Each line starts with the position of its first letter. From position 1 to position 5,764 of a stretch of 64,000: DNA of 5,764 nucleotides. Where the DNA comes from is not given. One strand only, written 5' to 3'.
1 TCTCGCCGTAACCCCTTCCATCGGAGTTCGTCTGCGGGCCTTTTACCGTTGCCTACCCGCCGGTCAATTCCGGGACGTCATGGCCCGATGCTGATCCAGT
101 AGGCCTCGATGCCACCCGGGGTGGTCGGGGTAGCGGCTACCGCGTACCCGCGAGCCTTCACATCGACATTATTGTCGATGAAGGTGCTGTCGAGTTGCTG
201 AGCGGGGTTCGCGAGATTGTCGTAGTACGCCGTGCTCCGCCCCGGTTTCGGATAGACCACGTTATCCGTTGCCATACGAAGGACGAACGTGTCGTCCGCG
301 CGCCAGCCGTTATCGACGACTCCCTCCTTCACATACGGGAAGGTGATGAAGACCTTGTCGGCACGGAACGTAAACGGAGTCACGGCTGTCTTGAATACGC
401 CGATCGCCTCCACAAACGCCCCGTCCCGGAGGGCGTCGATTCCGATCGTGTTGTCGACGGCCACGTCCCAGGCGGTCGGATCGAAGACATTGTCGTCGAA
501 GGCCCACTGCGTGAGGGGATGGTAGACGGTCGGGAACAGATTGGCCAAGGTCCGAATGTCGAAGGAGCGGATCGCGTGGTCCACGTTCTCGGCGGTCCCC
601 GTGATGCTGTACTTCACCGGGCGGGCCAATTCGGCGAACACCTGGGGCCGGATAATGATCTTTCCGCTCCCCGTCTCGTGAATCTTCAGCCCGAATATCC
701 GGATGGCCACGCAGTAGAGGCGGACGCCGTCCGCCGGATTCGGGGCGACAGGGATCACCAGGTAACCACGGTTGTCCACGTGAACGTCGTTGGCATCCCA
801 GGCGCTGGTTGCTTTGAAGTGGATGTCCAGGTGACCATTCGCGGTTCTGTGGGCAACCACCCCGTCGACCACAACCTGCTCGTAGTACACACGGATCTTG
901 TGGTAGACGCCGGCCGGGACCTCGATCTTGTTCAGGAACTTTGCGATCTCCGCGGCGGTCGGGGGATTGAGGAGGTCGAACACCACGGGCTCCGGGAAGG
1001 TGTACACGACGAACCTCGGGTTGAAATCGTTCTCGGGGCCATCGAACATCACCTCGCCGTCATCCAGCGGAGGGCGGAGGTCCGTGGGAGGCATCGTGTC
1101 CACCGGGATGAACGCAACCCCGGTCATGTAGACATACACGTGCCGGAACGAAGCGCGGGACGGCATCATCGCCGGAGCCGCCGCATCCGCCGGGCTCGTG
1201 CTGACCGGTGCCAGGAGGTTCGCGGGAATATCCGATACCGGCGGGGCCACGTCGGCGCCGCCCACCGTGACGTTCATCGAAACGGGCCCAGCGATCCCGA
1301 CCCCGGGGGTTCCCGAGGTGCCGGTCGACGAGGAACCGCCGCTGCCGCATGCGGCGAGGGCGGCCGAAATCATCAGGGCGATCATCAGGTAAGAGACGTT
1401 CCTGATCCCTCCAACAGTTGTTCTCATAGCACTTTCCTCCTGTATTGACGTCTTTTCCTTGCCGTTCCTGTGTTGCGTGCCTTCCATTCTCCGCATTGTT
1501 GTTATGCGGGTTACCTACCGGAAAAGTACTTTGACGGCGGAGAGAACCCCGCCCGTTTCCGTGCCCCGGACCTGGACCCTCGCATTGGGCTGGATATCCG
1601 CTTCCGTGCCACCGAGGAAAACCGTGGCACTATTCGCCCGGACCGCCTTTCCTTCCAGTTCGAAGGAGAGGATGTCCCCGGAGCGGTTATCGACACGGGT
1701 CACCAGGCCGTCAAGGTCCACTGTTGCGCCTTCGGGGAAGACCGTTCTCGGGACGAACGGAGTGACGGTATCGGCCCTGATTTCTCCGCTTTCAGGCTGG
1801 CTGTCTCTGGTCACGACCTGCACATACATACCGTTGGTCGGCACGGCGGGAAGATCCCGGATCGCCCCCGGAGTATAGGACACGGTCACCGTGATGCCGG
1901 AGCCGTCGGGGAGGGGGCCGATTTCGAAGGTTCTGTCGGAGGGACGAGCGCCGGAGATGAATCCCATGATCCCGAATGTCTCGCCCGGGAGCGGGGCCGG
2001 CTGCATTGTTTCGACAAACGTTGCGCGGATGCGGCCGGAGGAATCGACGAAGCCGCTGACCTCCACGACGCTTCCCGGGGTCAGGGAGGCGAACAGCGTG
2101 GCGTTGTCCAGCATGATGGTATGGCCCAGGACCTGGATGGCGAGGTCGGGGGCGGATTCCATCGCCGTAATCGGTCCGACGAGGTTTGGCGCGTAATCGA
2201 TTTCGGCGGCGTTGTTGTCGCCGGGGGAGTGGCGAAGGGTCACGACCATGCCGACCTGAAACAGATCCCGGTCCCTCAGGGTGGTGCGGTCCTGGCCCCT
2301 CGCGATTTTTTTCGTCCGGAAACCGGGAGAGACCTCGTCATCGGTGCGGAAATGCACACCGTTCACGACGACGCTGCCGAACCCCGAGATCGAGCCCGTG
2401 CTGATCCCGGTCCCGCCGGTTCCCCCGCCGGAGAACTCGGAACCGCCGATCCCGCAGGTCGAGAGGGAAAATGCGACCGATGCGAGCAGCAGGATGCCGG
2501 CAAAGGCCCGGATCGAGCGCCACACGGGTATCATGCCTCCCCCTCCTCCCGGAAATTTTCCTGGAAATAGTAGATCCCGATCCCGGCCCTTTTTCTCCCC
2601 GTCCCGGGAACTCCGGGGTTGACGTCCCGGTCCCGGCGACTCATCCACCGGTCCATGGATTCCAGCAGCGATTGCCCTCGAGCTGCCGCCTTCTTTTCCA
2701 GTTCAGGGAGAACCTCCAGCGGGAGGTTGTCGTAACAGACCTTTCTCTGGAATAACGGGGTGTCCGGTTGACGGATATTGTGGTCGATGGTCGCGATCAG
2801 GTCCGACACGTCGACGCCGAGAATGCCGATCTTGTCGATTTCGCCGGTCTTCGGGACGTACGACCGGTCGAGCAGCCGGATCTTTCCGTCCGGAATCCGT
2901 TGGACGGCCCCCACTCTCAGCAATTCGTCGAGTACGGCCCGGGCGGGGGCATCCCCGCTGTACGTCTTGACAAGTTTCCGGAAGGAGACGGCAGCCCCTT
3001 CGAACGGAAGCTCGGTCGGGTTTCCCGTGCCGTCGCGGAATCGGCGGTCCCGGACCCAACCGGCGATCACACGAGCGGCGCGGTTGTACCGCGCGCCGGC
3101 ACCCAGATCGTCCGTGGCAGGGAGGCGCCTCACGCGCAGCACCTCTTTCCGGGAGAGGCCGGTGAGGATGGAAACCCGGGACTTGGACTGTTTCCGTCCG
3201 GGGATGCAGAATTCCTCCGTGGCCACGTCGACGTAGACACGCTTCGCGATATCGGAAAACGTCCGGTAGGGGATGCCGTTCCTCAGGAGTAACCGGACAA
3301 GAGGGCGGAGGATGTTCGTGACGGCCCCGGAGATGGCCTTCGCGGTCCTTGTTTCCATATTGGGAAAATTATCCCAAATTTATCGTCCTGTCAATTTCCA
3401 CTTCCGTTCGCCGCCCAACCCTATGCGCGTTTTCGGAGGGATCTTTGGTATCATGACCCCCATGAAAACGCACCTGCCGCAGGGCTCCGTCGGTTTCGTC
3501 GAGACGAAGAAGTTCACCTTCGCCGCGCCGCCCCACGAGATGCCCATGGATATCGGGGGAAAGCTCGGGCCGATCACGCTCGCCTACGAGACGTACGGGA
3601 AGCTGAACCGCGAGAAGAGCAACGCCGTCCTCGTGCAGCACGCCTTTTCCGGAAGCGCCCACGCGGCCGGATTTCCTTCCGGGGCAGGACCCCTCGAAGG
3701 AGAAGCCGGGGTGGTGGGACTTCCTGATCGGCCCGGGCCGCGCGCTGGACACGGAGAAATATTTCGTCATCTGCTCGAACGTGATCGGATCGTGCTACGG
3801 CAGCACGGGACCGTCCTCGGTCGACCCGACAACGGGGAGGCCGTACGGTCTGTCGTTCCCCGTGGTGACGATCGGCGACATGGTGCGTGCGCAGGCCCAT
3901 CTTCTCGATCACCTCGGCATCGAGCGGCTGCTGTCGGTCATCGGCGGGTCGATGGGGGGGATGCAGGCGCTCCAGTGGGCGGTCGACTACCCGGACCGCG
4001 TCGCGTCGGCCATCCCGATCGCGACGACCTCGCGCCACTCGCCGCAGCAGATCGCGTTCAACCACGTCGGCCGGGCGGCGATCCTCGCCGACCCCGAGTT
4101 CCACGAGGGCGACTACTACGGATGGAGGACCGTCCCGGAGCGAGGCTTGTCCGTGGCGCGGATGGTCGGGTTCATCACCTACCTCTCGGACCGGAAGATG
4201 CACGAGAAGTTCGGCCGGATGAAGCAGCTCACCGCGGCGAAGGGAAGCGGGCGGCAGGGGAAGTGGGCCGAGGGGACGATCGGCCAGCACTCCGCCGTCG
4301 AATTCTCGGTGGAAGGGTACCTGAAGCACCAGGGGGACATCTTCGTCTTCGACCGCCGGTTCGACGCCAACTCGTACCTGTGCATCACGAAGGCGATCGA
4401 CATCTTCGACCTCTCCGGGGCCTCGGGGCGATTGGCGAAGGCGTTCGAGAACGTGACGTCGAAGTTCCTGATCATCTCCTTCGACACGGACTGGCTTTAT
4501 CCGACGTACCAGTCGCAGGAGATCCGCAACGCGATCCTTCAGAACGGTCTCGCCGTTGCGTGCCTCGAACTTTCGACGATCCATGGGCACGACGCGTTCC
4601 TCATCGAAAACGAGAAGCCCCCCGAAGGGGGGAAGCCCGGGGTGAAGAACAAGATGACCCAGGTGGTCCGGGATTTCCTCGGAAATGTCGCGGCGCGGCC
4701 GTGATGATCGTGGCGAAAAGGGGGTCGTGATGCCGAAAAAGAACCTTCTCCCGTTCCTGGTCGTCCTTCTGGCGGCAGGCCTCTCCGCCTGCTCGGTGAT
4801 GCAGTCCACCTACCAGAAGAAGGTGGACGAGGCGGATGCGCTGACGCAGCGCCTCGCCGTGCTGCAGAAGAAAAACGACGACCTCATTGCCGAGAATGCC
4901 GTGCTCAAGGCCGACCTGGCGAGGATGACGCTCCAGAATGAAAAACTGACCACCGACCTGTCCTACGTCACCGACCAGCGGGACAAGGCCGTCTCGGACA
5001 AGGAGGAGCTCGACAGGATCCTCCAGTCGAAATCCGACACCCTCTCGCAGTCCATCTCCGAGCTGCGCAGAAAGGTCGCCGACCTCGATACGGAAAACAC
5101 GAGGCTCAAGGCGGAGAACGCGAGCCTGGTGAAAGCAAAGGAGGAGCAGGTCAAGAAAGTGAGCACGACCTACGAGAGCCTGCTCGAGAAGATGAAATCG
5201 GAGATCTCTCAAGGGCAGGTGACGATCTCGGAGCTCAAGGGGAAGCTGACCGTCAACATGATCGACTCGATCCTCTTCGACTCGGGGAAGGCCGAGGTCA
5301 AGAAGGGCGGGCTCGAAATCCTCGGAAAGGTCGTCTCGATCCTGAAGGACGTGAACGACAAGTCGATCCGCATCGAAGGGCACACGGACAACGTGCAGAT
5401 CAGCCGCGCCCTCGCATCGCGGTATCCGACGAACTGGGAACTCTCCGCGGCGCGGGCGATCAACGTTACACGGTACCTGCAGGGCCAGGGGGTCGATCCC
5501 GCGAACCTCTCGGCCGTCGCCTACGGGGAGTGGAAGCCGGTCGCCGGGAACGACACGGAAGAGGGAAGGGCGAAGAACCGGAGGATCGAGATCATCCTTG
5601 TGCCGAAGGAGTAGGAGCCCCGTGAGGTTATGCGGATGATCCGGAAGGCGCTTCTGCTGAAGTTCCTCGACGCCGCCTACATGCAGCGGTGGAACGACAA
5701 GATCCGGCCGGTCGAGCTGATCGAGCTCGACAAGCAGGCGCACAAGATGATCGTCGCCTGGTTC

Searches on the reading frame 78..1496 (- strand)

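Call 35: search_protein_families(library=pfam, proteins=[window:78-1496:-])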
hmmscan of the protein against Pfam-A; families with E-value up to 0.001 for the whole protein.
window:78-1496:- (472 aa): 1 family
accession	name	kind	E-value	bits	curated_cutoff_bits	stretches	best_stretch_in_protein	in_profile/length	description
PF14321.11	DUF4382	-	0.00016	22.3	25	1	115-226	14-85/136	Domain of unknown function (DUF4382)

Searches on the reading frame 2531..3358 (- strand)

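Call 35: search_protein_families(library=pfam, proteins=[window:2531-3358:-])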
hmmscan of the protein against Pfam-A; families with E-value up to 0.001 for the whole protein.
window:2531-3358:- (275 aa): 1 family
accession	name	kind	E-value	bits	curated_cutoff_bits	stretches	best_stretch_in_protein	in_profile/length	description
PF20112.4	DUF6502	-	5.3e-96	321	27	1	7-268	2-264/268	Family of unknown function (DUF6502)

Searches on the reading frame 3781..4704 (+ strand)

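Call 35: search_protein_families(library=pfam, proteins=[window:3781-4704:+])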
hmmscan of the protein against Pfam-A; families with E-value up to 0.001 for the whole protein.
window:3781-4704:+ (307 aa): 2 families
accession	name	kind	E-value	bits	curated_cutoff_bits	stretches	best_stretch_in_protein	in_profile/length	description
PF00561.26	Abhydrolase_1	-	7.5e-14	52.4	25.8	1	4-247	38-220/245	alpha/beta hydrolase fold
PF12146.15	Hydrolase_4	-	0.00061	19.6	27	0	50-89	77-116/239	Serine aminopeptidase, S33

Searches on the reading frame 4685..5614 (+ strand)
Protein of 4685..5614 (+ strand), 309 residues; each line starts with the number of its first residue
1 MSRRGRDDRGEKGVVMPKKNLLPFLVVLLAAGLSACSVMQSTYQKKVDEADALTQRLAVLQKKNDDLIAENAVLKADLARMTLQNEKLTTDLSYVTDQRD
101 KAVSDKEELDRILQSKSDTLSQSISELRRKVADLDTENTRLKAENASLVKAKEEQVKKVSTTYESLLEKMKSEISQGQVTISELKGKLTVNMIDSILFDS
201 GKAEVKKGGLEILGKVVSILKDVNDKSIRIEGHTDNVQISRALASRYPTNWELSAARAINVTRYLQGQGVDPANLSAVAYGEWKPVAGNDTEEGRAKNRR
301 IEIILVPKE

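Call 35: search_protein_families(library=pfam, proteins=[window:4685-5614:+])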
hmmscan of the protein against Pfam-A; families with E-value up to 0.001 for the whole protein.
window:4685-5614:+ (309 aa): 9 families
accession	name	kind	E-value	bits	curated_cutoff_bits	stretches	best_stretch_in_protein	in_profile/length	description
PF00691.25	OmpA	-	2.4e-22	79.5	27.2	1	197-299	1-98/98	OmpA family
PF15035.11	Rootletin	-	2.5e-06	28.1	36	1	38-163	59-184/188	Ciliary rootlet component, centrosome cohesion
PF00170.26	bZIP_1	-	3.8e-06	27.3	27.6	0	44-85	22-63/64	bZIP transcription factor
PF07558.16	Shugoshin_N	-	2.6e-05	24.4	30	0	52-76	18-42/45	Shugoshin N-terminal coiled-coil region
PF01166.23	TSC22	-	2.8e-05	24.6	30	0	125-159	17-52/57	TSC-22/dip/bun family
PF21924.1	XRCC4_CC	-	3.3e-05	24.4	27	0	84-113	31-60/78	XRCC4 coiled-coil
PF06005.17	ZapB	-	0.00015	22.6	31.5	0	52-96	15-59/71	Cell division protein ZapB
PF15898.10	PRKG1_interact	-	0.00037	21.5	32.4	1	68-150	10-94/101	cGMP-dependent protein kinase interacting domain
PF06156.18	YabA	-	0.00069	20.6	30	0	113-164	13-64/103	Initiation control protein YabA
